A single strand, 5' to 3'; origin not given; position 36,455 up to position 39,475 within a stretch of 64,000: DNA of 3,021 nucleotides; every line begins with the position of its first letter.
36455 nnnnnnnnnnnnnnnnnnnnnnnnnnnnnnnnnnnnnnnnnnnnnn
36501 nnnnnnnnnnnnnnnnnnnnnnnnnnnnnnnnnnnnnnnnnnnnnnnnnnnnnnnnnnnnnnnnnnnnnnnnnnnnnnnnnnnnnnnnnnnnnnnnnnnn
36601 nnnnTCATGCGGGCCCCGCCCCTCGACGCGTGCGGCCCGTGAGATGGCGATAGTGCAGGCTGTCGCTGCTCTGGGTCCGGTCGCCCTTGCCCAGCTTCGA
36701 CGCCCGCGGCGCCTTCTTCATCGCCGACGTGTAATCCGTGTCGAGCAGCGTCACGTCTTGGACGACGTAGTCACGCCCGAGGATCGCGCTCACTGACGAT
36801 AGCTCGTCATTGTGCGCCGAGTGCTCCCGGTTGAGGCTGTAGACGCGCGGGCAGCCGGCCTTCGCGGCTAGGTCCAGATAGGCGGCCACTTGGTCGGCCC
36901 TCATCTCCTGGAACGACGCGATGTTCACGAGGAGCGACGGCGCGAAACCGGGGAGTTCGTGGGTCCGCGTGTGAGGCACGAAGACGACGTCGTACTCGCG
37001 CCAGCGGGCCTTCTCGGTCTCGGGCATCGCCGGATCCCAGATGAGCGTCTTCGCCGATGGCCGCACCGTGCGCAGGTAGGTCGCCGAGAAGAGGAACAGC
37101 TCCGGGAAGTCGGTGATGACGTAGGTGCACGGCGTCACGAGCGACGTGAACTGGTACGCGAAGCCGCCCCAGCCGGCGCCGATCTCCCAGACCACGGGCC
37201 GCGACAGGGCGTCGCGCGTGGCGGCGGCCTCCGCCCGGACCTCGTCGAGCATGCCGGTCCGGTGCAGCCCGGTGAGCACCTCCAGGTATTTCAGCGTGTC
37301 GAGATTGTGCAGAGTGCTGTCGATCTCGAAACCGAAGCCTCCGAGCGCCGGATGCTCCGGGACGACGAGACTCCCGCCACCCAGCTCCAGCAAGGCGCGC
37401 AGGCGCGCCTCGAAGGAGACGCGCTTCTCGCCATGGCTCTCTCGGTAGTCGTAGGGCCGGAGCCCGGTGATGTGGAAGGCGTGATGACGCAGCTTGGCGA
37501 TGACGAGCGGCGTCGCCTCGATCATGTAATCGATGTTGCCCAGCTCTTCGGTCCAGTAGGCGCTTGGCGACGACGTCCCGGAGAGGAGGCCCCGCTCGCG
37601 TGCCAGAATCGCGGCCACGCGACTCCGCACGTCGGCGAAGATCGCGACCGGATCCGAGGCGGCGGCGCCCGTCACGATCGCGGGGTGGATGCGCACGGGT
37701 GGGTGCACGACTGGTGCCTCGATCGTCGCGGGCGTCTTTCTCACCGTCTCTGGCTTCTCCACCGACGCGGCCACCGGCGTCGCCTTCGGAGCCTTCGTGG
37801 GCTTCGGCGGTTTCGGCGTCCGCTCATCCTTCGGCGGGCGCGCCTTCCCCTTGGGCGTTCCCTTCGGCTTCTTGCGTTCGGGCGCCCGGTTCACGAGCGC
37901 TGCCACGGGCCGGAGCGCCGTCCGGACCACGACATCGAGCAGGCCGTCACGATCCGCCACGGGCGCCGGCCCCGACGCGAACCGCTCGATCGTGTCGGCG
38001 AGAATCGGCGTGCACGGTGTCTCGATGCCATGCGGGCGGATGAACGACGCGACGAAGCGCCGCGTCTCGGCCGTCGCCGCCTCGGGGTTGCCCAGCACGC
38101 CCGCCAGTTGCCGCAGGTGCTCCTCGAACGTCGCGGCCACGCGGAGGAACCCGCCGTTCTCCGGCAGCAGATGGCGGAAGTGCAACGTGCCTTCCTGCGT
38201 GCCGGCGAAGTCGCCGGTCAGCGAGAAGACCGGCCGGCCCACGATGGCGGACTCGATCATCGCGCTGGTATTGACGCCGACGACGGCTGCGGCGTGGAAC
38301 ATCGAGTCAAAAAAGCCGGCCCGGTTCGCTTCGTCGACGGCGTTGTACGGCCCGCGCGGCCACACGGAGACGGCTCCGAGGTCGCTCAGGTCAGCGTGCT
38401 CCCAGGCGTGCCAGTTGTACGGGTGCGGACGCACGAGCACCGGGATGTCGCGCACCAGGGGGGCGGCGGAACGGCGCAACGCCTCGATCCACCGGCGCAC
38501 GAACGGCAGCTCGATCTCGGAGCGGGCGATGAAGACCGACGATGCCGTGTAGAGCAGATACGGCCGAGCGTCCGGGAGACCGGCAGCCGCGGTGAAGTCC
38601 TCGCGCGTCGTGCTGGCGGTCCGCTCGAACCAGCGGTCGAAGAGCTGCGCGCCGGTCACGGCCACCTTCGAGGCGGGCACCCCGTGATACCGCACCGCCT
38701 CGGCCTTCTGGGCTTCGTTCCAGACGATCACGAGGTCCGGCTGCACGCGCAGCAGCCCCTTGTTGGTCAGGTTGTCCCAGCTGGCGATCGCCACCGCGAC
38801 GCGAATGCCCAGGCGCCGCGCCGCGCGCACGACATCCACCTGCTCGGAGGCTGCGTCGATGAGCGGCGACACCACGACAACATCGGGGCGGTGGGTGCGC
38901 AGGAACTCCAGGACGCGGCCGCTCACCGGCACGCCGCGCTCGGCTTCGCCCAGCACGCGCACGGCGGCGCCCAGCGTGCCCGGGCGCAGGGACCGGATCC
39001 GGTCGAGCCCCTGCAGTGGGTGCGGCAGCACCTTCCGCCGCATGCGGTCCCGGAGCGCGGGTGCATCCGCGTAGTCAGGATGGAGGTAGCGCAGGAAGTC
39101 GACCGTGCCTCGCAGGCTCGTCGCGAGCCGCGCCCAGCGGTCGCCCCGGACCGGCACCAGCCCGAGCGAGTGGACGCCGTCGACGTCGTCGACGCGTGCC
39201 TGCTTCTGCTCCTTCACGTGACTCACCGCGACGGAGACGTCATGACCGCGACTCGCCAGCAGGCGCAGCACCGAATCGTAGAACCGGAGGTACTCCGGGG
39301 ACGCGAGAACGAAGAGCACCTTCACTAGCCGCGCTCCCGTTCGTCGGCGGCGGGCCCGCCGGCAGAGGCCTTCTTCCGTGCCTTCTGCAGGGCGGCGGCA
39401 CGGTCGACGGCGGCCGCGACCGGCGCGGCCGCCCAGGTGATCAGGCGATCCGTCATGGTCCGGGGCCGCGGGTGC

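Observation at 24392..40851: Iterated array: nine consecutive coupled genes (16.5 kb) encode six FamA and five FamB domains of no family I can name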

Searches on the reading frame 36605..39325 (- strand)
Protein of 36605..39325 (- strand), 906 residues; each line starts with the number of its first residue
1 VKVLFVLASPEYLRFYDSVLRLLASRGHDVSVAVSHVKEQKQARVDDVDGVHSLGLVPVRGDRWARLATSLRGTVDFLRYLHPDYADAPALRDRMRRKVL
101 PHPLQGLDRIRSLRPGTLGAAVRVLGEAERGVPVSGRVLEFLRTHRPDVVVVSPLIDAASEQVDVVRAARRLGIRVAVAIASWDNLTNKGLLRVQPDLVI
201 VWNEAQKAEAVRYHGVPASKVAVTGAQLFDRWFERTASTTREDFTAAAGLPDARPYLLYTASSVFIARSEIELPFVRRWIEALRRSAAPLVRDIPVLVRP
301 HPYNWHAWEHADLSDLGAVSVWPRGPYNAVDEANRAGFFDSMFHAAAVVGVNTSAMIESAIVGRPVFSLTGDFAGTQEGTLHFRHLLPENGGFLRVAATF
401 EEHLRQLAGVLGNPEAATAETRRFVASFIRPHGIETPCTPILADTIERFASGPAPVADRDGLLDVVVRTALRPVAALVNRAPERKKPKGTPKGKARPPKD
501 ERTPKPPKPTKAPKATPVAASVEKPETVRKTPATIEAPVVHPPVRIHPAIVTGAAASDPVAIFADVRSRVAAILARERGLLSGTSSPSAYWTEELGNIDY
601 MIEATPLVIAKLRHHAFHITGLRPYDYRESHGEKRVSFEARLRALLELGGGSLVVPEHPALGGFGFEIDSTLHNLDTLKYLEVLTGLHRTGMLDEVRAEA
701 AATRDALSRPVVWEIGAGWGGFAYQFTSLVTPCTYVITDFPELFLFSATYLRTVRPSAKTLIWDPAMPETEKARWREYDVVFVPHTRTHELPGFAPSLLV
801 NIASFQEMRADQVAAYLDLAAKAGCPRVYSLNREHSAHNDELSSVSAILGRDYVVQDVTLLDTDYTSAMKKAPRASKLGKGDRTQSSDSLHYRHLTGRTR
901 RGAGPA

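Call 7: search_protein_families(library=pfam, max_evalue=0.1, proteins=[window:36605-39325:-])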
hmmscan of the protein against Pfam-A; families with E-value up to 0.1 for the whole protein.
window:36605-39325:- (906 aa): 2 families
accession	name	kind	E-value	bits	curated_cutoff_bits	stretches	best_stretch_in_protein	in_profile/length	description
PF13439.12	Glyco_transf_4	-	0.00047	20.7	28.5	0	19-84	11-74/170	Glycosyltransferase Family 4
PF08242.18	Methyltransf_12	-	0.062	14.5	30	0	714-783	2-71/98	Methyltransferase domain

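Call 8: search_protein_families(library=ncbifam, max_evalue=0.1, proteins=[window:36605-39325:-])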
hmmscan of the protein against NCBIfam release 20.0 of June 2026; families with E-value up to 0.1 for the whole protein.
window:36605-39325:- (906 aa): 3 families
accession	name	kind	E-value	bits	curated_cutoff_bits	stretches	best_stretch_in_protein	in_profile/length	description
TIGR04371.1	methyltran_NanM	subfamily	1.9e-19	70.3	44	1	707-822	148-263/273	putative sugar O-methyltransferase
NF046086.1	BFO_1060_trans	domain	2e-06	27.2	200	1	140-261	41-169/365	BFO_1060 family glycosyltransferase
TIGR04396.2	surf_polysacc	subfamily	0.021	14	125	0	197-240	102-145/427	surface carbohydrate biosynthesis protein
